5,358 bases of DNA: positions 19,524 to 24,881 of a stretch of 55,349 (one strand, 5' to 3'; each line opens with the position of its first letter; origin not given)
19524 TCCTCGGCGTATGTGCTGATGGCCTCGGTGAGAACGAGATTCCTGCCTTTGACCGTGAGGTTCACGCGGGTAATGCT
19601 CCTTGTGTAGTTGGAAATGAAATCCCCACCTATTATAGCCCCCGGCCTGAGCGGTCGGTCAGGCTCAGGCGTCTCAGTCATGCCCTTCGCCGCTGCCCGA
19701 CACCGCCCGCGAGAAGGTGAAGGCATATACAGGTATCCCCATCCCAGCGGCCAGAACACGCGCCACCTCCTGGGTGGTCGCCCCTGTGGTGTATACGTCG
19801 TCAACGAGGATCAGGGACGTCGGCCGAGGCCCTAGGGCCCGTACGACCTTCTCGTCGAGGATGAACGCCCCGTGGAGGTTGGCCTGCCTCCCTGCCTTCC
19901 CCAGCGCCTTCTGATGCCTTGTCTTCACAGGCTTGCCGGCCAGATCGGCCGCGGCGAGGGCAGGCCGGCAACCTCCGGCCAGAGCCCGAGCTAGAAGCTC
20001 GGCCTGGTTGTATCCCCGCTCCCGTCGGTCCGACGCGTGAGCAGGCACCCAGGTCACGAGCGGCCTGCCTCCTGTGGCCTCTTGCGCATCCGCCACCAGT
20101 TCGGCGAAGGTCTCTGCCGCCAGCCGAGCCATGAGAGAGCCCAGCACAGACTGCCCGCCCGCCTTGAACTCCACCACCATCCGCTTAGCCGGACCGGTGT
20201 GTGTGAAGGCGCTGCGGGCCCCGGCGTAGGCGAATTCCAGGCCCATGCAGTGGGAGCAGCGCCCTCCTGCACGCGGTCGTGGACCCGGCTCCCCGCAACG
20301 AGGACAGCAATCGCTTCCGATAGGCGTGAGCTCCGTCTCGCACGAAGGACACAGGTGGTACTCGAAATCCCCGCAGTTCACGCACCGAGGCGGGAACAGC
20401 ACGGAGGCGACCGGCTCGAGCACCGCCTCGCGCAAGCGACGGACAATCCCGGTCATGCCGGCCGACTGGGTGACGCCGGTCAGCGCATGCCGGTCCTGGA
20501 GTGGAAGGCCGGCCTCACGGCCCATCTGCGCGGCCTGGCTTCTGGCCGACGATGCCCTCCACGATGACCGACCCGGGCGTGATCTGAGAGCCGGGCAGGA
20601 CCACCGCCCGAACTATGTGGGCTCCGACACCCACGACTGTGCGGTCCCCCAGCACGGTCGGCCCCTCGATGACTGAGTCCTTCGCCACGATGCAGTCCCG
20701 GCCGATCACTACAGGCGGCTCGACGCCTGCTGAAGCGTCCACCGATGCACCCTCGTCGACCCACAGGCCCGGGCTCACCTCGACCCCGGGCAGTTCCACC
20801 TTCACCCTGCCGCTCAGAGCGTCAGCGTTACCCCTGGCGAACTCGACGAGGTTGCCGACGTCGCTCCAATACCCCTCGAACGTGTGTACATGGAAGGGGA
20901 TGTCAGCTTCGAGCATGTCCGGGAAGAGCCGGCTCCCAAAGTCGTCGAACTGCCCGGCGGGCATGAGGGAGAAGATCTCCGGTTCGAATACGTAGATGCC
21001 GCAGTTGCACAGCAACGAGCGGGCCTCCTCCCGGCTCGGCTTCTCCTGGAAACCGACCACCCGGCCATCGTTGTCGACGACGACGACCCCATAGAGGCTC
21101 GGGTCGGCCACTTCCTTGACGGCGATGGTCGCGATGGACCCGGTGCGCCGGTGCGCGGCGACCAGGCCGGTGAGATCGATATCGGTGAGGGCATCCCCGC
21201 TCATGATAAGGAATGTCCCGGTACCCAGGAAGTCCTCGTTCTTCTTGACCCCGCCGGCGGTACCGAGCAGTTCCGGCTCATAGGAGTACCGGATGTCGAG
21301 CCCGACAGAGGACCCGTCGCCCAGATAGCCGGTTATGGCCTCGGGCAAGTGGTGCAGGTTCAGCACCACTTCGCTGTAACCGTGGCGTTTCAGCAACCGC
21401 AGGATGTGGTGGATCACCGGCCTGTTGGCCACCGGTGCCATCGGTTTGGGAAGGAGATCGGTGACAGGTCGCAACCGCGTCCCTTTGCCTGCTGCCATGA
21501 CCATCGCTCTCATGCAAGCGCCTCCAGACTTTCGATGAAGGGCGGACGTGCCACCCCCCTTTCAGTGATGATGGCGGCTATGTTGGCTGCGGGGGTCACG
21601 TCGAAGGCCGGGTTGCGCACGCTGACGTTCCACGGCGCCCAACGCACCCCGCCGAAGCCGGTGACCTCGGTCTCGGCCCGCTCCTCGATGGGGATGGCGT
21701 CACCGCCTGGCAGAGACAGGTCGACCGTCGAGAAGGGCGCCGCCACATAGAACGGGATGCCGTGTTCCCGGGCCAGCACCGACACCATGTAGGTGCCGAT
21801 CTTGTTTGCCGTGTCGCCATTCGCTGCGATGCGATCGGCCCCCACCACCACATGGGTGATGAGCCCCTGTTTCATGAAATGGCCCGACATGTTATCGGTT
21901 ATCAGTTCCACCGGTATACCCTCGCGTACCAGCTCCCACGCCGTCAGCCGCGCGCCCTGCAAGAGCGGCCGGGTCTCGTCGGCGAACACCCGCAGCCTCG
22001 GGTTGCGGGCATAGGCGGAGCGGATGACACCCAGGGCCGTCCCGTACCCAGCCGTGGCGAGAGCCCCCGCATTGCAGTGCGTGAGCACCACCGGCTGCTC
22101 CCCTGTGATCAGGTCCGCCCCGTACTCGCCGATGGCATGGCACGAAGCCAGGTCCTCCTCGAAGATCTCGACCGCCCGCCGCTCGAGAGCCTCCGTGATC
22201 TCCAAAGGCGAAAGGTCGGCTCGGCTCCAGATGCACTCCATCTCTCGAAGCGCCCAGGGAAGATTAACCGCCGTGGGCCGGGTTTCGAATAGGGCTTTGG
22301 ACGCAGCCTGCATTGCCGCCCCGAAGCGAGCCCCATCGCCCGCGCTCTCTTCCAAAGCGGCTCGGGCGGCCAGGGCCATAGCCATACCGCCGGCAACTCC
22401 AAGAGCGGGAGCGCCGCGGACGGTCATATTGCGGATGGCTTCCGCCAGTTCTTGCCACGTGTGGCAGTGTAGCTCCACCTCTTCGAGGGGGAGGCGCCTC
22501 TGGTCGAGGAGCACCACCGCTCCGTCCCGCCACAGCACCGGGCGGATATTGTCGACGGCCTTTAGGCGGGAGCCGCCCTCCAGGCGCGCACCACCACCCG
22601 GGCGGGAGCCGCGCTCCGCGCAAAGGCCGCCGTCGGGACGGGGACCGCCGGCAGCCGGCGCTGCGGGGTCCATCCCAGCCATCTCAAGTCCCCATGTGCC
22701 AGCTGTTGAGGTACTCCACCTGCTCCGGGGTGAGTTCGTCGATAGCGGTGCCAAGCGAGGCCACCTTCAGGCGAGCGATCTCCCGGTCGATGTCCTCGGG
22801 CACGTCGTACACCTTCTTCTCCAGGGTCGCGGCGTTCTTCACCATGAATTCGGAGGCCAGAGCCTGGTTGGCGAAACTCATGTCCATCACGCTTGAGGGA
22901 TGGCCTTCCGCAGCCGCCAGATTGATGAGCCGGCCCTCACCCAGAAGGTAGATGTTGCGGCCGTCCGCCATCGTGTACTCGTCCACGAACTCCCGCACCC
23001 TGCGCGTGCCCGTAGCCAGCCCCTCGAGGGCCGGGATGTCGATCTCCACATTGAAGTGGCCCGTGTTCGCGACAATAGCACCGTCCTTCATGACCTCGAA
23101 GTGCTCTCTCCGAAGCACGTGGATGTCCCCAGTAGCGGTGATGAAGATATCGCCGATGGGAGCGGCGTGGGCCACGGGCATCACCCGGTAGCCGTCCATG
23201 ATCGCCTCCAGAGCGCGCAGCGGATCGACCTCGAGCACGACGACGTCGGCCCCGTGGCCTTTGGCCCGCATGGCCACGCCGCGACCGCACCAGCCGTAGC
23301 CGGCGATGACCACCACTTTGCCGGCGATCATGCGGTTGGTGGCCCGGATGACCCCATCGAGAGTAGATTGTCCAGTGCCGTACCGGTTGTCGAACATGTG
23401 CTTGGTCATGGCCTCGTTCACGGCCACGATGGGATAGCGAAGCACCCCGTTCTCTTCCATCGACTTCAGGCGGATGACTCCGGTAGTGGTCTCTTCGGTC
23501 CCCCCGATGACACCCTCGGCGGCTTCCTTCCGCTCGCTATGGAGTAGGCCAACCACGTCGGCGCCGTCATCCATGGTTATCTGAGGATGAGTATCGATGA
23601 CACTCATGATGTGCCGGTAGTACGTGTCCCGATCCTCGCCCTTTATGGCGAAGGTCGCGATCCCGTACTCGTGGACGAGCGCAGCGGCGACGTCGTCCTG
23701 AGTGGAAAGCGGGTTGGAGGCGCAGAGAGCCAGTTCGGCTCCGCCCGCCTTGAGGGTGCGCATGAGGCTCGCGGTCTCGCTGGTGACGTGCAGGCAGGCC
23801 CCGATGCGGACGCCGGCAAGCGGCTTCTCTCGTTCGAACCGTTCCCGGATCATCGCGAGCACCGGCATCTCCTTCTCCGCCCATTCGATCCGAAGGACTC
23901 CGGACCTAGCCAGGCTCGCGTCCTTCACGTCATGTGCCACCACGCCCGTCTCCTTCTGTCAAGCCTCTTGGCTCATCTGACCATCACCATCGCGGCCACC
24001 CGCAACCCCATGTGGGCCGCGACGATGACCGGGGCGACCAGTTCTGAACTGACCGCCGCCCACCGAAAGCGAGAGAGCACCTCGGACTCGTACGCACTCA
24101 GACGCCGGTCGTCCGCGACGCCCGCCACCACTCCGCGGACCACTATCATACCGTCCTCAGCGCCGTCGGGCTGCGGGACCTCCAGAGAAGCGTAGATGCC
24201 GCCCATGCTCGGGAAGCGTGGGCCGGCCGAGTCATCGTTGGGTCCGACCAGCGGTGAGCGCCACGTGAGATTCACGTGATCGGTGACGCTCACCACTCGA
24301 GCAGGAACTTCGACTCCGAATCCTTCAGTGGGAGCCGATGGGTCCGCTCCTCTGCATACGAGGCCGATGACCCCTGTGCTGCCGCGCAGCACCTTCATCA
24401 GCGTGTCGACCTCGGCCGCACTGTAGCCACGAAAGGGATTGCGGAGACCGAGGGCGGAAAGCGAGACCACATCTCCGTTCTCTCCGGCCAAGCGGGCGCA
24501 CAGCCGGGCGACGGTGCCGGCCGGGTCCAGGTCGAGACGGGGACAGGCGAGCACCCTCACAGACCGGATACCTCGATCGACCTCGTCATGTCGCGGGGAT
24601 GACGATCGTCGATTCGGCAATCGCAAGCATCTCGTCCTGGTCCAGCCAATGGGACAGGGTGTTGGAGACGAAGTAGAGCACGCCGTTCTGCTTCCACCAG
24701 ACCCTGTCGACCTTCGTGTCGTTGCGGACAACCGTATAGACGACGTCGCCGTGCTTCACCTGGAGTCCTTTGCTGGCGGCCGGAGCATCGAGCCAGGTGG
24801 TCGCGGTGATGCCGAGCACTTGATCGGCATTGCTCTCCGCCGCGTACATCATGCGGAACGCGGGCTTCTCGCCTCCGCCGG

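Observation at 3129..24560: Three nucleoside-catabolism enzymes catalytically eroded in parallel but kept as open frames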

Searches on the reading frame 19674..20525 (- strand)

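Call 4: search_protein_families(library=pfam, proteins=[window:19674-20525:-])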
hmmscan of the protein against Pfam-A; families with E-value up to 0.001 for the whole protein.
window:19674-20525:- (283 aa): 1 family
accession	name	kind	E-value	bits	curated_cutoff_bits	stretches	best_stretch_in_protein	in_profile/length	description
PF18912.6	DZR_2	-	3.3e-10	40.1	27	1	41-94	3-56/56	Double zinc ribbon domain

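Call 6: search_protein_families(library=ncbifam, proteins=[window:19674-20525:-], max_evalue=0.01)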
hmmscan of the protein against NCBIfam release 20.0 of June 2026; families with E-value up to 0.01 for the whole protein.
window:19674-20525:- (283 aa): 2 families
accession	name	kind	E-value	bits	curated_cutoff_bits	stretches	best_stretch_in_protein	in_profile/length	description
NF008616.0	PRK11595.1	equivalog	2.2e-20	73.1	304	1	56-261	20-213/227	DNA utilization protein GntX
TIGR00201.1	comF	subfamily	1e-16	61.4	233.55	1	73-271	14-188/190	ComF family protein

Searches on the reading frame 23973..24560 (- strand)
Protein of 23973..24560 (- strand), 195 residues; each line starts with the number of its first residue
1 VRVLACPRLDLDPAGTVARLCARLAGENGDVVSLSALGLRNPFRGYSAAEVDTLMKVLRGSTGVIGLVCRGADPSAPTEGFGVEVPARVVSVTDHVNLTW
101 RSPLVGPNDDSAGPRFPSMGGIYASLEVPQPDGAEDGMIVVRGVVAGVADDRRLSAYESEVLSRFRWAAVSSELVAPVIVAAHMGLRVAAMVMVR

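Call 21: find_related_loci(query=window:23973-24560:-, collection=genome_contigs, flank=5000)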
Query window:23973-24560:- (195 aa) in genome_contigs; peptide patterns used: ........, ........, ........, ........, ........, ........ (x = any residue, [..] = any of these).
455 stretches matched a pattern; 5 encode a relative of the query (tblastn E <= 1e-3); 5 distinct loci.
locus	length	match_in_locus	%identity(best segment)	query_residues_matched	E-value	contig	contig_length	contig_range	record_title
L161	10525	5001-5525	64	1-186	1e-70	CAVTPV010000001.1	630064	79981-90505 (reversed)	MAG: uncultured Actinomycetota bacterium isolate MFD00905.bin.2.193 genome assembly, contig: contig_12090, whole genome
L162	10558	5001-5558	57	1-194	6e-63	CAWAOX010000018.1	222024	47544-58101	MAG: uncultured Actinomycetota bacterium isolate MFD02979.bin.1.129 genome assembly, contig: contig_63169, whole genome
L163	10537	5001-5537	59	1-187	1e-61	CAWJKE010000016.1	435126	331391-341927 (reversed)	MAG: uncultured Actinomycetota bacterium isolate MFD05942.bin.1.451 genome assembly, contig: contig_941, whole genome sh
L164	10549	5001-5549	54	1-187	5e-49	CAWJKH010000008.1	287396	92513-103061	MAG: uncultured Actinomycetota bacterium isolate MFD05942.bin.2.111 genome assembly, contig: contig_93507, whole genome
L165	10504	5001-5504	25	20-194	6e-12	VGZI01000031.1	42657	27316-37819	MAG: Planctomycetota bacterium isolate K_Offshore_80m_m2_128 K_Offshore_80m_m2_128_Ga0194132_10001784, whole genome shot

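Call 31: find_homologous_proteins(query=window:23973-24560:-, max_evalue=0.001)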
Query window:23973-24560:- (195 aa): 422 proteins with E <= 0.001 among 1449 candidates; the best 120 are listed.
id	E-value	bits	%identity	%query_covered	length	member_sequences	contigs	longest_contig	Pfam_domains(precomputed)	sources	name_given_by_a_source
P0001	2.3e-120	417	100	100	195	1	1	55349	PF01048.27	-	-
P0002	1.5e-76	274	67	99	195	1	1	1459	PF01048.27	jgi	jgi:hypothetical protein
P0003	3.7e-74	267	66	99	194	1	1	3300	PF01048.27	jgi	jgi:hypothetical protein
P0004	4.6e-73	263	66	99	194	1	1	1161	PF01048.27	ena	-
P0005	2.3e-71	257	66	99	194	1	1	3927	PF01048.27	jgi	jgi:hypothetical protein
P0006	2.5e-71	257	68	99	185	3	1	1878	PF01048.27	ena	-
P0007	2.1e-70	254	63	99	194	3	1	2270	PF01048.27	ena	-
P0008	4.0e-69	250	64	100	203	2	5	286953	PF01048.27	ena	-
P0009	8.1e-68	246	65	99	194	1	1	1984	PF01048.27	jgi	jgi:Phosphorylase superfamily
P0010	1.2e-67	245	66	99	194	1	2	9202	PF01048.27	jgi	jgi:hypothetical protein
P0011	1.2e-67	245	64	99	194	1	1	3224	PF01048.27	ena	-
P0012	1.4e-66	242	64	99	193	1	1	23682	PF01048.27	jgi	jgi:hypothetical protein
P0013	1.7e-66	242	61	99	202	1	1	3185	PF01048.27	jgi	jgi:purine-nucleoside phosphorylase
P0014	8.4e-66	239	65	100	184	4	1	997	PF01048.27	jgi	jgi:purine-nucleoside phosphorylase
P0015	8.8e-66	239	62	100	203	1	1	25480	PF01048.27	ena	-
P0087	8.0e-41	158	50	99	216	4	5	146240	PF01048.27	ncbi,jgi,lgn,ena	jgi:hypothetical protein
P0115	1.4e-38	151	50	99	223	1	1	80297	-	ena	-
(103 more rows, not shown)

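Call 45: search_solved_structures(query=A1, show_alignments=2, max_evalue=0.001)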
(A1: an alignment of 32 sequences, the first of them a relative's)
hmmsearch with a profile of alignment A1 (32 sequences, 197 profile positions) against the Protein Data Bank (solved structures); distinct sequences matched with E-value up to 0.001: 42.
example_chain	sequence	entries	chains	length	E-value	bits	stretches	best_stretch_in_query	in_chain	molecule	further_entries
3la8_A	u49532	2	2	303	3.6e-18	68.8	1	69-192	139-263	Putative purine nucleoside phosphorylase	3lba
4m1e_A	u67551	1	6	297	2.1e-16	63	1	86-194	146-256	Purine nucleoside phosphorylase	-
1vmk_A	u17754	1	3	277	2.5e-16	62.7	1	71-191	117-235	purine nucleoside phosphorylase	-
8swu_A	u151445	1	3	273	9.4e-15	57.6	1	80-194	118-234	Purine nucleoside phosphorylase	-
8swt_A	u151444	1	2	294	1.8e-13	53.4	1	87-195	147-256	Purine nucleoside phosphorylase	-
3khs_A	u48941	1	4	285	1.9e-13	53.3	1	83-195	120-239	Purine nucleoside phosphorylase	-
3odg_A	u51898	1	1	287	2.3e-13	53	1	86-194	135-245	Xanthosine phosphorylase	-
3gb9_A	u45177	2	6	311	8.5e-13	51.2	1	88-194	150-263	Purine nucleoside phosphorylase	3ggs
4ear_A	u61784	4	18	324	8.8e-13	51.2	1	88-194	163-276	Purine nucleoside phosphorylase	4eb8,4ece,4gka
6tk9_A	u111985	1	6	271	8.9e-13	51.2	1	91-192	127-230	Purine nucleoside phosphorylase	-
1m73_E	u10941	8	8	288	9.1e-13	51.1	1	88-194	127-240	PURINE NUCLEOSIDE PHOSPHORYLASE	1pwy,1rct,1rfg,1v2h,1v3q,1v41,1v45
2a0y_A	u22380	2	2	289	9.1e-13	51.1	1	88-194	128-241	Purine nucleoside phosphorylase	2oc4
1pf7_E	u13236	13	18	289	9.2e-13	51.1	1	88-194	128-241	PURINE NUCLEOSIDE PHOSPHORYLASE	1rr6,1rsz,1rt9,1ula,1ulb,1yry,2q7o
7zsl_A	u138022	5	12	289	9.2e-13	51.1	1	88-194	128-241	Purine nucleoside phosphorylase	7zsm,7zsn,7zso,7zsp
2a0x_A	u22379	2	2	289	9.2e-13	51.1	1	88-194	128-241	Purine nucleoside phosphorylase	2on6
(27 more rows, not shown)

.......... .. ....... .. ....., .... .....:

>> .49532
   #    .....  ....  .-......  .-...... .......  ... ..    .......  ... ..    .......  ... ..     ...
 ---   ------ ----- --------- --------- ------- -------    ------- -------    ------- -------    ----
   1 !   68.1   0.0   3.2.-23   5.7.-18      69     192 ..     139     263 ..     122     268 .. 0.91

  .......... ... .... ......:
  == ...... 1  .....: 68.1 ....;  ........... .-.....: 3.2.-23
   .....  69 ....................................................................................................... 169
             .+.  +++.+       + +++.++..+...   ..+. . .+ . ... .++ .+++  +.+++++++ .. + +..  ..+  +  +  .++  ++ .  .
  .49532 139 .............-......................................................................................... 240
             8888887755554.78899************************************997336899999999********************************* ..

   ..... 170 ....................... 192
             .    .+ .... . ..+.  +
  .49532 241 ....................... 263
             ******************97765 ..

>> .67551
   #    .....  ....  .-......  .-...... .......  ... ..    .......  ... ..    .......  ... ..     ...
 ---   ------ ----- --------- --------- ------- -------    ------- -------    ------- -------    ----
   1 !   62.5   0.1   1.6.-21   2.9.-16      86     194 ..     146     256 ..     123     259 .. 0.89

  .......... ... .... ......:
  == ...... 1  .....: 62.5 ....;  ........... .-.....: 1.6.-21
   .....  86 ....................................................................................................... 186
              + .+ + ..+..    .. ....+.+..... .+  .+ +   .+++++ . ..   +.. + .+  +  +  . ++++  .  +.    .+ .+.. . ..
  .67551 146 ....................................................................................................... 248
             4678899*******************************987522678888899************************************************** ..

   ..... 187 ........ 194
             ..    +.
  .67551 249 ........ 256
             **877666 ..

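Call 47: predict_structure(alignment_id=A1)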
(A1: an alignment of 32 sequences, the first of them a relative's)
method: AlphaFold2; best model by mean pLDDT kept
length: 195 residues; sequences in the alignment: 32
mean_pLDDT: 88.7   pTM: 0.87
mean pLDDT of the five models: 88.7, 87.5, 87.4, 86.8, 83.9
residues with pLDDT >= 90: 131; 70-90: 49; 50-70: 15; < 50: 0
segments of 3 or more residues with pLDDT < 50: none
pLDDT, mean of each block of 10 residues (from residue 1): 96 91 94 95 89 94 95 77 74 93 78 80 87 68 95 93 95 95 95 92
secondary structure, 60 per line:
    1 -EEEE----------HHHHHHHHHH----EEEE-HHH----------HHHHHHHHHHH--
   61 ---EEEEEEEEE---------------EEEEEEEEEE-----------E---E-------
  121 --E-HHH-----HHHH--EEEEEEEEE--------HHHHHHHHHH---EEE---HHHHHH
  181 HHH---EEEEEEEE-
elements in order: E2-5 H16-25 E30-33 H48-58 E64-72 E88-97 H133-136 E139-147 H156-165 E169-171 H175-183 E187-194

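Call 53: fold_search(model_id=the predicted structure, library=pdb)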
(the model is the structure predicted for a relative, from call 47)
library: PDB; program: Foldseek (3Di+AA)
matches with E <= 10: 839; with E <= 0.001: 313
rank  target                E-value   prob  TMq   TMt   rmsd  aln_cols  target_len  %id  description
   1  4m1e_E                3.0e-09  1.00  0.63  0.47   3.8       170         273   26  Crystal structure of purine nucleoside phosphorylase I from Planctomyces limnophilus DSM 3776, NYSGRC Target 029364. (released 2013-08-21)
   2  4m1e_B                4.3e-09  1.00  0.63  0.47   3.7       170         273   26  Crystal structure of purine nucleoside phosphorylase I from Planctomyces limnophilus DSM 3776, NYSGRC Target 029364. (released 2013-08-21)
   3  3ggs_B                4.6e-09  1.00  0.60  0.43   8.0       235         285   20  Human purine nucleoside phosphorylase double mutant E201Q,N243D complexed with 2-fluoro-2'-deoxyadenosine (released 2009-04-14)
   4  2oc9                  6.7e-09  1.00  0.62  0.45   7.5       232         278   20  Crystal structure of human purine nucleoside phosphorylase mutant H257G with Imm-H (released 2007-05-22)
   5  7zsp                  6.7e-09  1.00  0.61  0.44   7.5       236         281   21  human purine nucleoside phosphorylase in complex with JS-555 (released 2023-05-17)
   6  4m1e_A                7.2e-09  1.00  0.67  0.50   6.8       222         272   24  Crystal structure of purine nucleoside phosphorylase I from Planctomyces limnophilus DSM 3776, NYSGRC Target 029364. (released 2013-08-21)
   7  5cxq                  7.6e-09  1.00  0.67  0.47   7.8       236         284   21  Crystal Structure of Isoform 2 of Purine Nucleoside Phosphorylase from Schistosoma mansoni in APO form (released 2016-08-03)
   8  3k8o_E                9.8e-09  1.00  0.52  0.37   4.9       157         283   24  Crystal structure of human purine nucleoside phosphorylase in complex with DATMe-ImmH (released 2010-03-02)
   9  7zsn                  9.8e-09  1.00  0.48  0.34   4.7       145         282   26  human purine nucleoside phosphorylase in complex with JS-379 (released 2023-05-17)
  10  2on6                  1.0e-08  1.00  0.62  0.45   6.4       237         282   20  Crystal structure of human purine nucleoside phosphorylase mutant H257F with Imm-H (released 2007-05-22)
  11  1vmk_C                1.0e-08  1.00  0.59  0.49   7.2       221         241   20  Crystal structure of Purine nucleoside phosphorylase (TM1596) from Thermotoga maritima at 2.01 A resolution (released 2004-10-12)
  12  2q7o                  1.1e-08  1.00  0.52  0.37   4.6       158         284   25  Structure of human purine nucleoside phosphorylase in complex with L-Immucillin-H (released 2008-01-15)
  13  3phb_S                1.3e-08  1.00  0.53  0.37   4.4       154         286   25  Crystal Structure of human purine nucleoside phosphorylase in complex with DADMe-ImmG (released 2011-11-09)
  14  3phb_E                1.3e-08  1.00  0.53  0.38   4.5       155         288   25  Crystal Structure of human purine nucleoside phosphorylase in complex with DADMe-ImmG (released 2011-11-09)
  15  3gb9_C                1.3e-08  1.00  0.61  0.45   7.8       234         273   20  Human purine nucleoside phosphorylase double mutant E201Q,N243D complexed with 2-fluoroadenine (released 2009-04-14)
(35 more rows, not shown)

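Call 76: find_encoding_contigs(protein=P0087, flank=6000, max_places=2)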
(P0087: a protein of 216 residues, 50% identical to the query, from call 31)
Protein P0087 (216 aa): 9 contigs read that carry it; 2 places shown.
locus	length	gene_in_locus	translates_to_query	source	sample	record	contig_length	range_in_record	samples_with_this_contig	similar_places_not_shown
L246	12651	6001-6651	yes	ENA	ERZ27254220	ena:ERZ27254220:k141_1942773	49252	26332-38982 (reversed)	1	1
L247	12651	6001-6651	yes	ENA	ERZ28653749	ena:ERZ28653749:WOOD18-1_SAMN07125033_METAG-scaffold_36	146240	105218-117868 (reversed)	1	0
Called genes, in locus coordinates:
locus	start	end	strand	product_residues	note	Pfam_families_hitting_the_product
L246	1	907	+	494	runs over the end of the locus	PF02874:ATP-synt_ab_N, PF00006:ATP-synt_ab, PF22919:ATP-synt_VA_C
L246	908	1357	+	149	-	PF02823:ATP-synt_DE_N, PF00401:ATP-synt_DE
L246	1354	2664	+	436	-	PF00275:EPSP_synthase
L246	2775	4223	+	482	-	PF03816:LytR_cpsA_psr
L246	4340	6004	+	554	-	PF03816:LytR_cpsA_psr, PF13399:LytR_C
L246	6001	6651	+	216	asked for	PF01048:PNP_UDP_1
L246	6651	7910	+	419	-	PF05221:AdoHcyase, PF02826:2-Hacid_dh_C (weak), PF00670:AdoHcyase_NAD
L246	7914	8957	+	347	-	PF01008:IF-2B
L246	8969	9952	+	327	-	PF00483:NTP_transferase, PF25087:GMPPB_C (faint), PF00132:Hexapep (weak)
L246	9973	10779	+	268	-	PF18912:DZR_2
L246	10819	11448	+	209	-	PF02482:Ribosomal_S30AE, PF16321:Ribosom_S30AE_C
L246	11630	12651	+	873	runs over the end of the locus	PF07517:SecA_DEAD, PF01043:SecA_PP_bind, PF21090:P-loop_SecA, PF07516:SecA_SW, PF02810:SEC-C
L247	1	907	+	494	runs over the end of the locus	PF02874:ATP-synt_ab_N, PF00006:ATP-synt_ab, PF22919:ATP-synt_VA_C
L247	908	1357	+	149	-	PF02823:ATP-synt_DE_N, PF00401:ATP-synt_DE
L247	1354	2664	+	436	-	PF00275:EPSP_synthase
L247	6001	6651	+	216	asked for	PF01048:PNP_UDP_1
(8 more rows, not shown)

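Call 77: find_encoding_contigs(protein=P0115, flank=6000, max_places=2)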
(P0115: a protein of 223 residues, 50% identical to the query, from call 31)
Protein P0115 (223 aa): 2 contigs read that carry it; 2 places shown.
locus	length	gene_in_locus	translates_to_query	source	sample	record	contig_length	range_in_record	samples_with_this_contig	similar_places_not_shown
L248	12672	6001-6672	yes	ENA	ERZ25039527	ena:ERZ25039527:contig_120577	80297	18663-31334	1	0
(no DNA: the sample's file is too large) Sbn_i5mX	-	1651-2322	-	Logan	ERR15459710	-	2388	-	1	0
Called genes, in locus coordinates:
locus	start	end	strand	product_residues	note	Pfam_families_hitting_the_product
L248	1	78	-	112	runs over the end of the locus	-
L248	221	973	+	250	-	-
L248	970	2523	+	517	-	PF03816:LytR_cpsA_psr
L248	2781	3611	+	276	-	PF03816:LytR_cpsA_psr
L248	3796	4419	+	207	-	PF13399:LytR_C (faint)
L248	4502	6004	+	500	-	PF03816:LytR_cpsA_psr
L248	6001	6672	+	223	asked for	-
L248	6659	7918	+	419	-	PF05221:AdoHcyase, PF02826:2-Hacid_dh_C, PF00670:AdoHcyase_NAD, PF07991:KARI_N (weak)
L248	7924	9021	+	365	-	PF01008:IF-2B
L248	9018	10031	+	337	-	PF00483:NTP_transferase, PF12804:NTP_transf_3 (weak), PF25084:LbH_EIF2B (weak), PF25087:GMPPB_C (weak), PF00132:Hexapep (weak)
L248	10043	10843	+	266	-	PF18912:DZR_2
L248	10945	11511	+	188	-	PF02482:Ribosomal_S30AE, PF16321:Ribosom_S30AE_C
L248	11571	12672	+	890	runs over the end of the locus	PF07517:SecA_DEAD, PF01043:SecA_PP_bind, PF21090:P-loop_SecA, PF07516:SecA_SW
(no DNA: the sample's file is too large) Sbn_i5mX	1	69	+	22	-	?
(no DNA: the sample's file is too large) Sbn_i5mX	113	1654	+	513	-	PF03816:LytR_cpsA_psr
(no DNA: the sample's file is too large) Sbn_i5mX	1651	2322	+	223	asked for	-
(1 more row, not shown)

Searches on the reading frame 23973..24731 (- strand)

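Call 4: search_protein_families(library=pfam, proteins=[window:23973-24731:-])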
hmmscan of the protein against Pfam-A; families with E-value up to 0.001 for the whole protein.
window:23973-24731:- (252 aa): 1 family
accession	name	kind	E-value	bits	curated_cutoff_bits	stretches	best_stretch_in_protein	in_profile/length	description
PF01048.26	PNP_UDP_1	-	1e-06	28.8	25.1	1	145-251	90-196/233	Phosphorylase superfamily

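Call 6: search_protein_families(library=ncbifam, proteins=[window:23973-24731:-], max_evalue=0.01)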
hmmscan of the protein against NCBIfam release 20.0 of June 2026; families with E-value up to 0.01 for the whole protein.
window:23973-24731:- (252 aa): 5 families
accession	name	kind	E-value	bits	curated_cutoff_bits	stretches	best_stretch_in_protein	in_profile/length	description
TIGR01697.1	PNPH-PUNA-XAPA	subfamily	1e-11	44.7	197.1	1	96-251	59-211/247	inosine/guanosine/xanthosine phosphorylase family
TIGR01700.1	PNPH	equivalog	1.3e-11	44.5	293.35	1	144-251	102-211/249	purine nucleoside phosphorylase I, inosine and guanosine-specific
NF006054.0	PRK08202.1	equivalog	1.5e-11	44.3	218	1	144-251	126-235/274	purine-nucleoside phosphorylase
TIGR01699.1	XAPA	equivalog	9.7e-07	28.6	370.9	1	143-249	101-209/248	xanthosine phosphorylase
TIGR01698.1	PUNP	equivalog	2.4e-05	23.9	302.6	1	143-251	101-208/245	purine-nucleoside phosphorylase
